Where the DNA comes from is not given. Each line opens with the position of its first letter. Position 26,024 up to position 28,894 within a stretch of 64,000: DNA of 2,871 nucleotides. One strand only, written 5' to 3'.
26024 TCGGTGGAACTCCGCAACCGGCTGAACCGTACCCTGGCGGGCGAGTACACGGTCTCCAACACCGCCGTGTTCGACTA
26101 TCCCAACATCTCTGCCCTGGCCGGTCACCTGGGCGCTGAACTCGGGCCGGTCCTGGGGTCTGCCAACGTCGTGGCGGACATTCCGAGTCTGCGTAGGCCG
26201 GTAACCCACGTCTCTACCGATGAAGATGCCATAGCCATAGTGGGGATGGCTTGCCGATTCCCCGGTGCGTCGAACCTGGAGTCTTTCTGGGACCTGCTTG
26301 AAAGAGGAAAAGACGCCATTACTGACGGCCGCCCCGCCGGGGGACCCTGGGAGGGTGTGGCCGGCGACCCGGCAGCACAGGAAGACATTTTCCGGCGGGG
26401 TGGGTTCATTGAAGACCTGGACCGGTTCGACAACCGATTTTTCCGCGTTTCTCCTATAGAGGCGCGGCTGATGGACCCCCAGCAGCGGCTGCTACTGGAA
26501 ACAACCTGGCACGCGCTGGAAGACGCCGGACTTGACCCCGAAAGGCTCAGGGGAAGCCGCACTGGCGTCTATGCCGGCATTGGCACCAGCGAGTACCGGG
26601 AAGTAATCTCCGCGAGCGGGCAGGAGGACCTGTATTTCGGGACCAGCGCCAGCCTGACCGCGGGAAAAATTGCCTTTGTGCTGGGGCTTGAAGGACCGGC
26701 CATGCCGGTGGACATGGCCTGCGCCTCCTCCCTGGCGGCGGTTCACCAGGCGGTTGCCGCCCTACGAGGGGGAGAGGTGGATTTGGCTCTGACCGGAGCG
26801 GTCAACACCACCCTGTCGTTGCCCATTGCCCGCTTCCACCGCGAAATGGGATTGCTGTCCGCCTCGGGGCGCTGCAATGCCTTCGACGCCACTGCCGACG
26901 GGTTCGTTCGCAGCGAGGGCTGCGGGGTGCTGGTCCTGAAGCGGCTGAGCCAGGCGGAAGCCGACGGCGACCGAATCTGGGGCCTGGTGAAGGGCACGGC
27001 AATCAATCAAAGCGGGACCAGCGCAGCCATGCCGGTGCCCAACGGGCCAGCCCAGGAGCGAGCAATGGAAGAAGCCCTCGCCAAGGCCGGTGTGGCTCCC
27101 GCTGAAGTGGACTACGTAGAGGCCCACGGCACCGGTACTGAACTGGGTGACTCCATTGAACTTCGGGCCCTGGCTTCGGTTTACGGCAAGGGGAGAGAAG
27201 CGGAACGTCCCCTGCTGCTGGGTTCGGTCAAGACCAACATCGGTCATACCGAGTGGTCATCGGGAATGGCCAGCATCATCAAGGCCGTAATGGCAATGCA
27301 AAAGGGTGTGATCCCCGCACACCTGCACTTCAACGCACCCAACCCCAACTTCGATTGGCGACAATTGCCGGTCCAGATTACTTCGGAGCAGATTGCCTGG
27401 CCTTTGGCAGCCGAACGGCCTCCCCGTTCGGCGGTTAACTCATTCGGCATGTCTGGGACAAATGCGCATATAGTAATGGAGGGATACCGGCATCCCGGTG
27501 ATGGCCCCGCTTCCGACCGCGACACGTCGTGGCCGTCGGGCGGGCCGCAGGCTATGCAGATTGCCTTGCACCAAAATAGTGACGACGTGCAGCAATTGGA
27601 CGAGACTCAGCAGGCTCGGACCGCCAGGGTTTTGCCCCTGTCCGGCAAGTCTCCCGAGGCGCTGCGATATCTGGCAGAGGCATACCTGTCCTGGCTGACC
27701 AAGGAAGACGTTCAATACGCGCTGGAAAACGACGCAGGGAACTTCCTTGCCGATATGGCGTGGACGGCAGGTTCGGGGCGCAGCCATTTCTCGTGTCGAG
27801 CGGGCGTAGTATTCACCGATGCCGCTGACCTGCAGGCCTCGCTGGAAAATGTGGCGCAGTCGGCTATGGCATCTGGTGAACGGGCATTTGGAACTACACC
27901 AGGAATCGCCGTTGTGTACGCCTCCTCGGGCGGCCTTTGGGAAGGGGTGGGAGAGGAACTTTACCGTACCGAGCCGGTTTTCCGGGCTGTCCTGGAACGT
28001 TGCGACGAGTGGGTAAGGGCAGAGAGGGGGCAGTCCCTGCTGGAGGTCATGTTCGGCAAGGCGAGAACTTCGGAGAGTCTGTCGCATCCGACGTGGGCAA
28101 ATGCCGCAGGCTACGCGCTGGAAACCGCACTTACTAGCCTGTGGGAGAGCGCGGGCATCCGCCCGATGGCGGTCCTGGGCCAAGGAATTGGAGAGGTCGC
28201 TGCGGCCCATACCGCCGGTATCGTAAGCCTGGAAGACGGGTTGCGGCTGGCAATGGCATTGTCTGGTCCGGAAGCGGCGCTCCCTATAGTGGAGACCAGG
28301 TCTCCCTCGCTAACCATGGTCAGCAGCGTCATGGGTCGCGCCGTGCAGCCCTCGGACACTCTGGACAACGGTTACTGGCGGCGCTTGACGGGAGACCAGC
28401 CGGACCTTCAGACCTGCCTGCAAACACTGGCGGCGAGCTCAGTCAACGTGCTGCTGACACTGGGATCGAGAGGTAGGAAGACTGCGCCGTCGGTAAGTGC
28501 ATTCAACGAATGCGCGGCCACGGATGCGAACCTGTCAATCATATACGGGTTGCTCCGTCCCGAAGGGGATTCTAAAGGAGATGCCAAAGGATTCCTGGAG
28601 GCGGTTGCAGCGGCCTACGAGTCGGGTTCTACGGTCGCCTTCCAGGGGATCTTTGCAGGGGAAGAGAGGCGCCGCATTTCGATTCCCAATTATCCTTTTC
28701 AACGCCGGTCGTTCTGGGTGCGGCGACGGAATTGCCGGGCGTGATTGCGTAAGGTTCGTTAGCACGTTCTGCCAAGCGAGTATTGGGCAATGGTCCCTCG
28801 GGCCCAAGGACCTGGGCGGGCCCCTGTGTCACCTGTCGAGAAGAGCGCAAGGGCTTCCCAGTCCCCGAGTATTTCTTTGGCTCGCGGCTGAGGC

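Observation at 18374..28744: Stand-alone 3456-aa type I PKS: a FAS/HR-PKS-like fully reducing C-methylating module fused to a carrier-less second KS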

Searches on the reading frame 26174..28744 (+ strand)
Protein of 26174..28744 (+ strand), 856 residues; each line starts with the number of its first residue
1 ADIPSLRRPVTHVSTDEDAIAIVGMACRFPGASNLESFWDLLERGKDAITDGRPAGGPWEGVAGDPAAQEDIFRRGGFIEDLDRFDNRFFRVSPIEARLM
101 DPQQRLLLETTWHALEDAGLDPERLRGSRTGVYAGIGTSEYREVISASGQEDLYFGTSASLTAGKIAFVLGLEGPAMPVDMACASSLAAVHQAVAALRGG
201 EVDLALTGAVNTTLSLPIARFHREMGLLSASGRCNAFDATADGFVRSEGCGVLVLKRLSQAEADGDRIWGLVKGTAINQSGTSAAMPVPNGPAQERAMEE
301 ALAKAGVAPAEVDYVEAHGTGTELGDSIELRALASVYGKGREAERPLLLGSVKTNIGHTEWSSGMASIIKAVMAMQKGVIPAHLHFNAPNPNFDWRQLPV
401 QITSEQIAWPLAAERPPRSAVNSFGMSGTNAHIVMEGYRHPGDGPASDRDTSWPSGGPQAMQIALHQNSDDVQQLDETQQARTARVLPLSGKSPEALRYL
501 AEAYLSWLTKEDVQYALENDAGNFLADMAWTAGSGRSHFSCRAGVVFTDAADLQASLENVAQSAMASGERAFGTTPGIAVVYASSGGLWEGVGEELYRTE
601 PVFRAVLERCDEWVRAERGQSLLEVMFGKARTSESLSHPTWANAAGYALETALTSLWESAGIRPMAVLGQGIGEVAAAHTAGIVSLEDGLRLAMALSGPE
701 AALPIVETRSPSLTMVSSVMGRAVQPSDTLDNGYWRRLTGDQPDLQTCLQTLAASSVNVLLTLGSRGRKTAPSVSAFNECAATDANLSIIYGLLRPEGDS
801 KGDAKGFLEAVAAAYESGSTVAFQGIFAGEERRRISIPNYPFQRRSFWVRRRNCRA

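Call 6: search_protein_families(library=pfam, proteins=[window:26174-28744:+], max_evalue=1)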
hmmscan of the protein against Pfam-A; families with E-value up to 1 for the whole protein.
window:26174-28744:+ (856 aa): 7 families
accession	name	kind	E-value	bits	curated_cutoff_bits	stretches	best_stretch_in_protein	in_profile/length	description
PF00109.32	ketoacyl-synt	-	8e-79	265.2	20.8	1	18-261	2-252/252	Beta-ketoacyl synthase, N-terminal domain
PF02801.28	Ketoacyl-synt_C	-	2.1e-42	144.3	20.8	1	271-386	3-118/119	Beta-ketoacyl synthase, C-terminal domain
PF00698.26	Acyl_transf_1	-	2.4e-20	73.7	32.7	1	581-697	3-117/319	Acyl transferase domain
PF16197.11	KAsynt_C_assoc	-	9.3e-12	45.8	33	1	389-513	1-89/111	Ketoacyl-synthetase C-terminal extension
PF22621.2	CurL-like_PKS_C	-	3e-11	43.6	27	1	486-557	2-64/64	CurL-like, PKS C-terminal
PF22336.2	RhiE-like_linker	-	3.8e-07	30.4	27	1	489-562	2-65/67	RhiE-like, KS-MAT linker domain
PF00108.29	Thiolase_N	-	1.7e-05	24.7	26.4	1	164-209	64-111/260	Thiolase, N-terminal domain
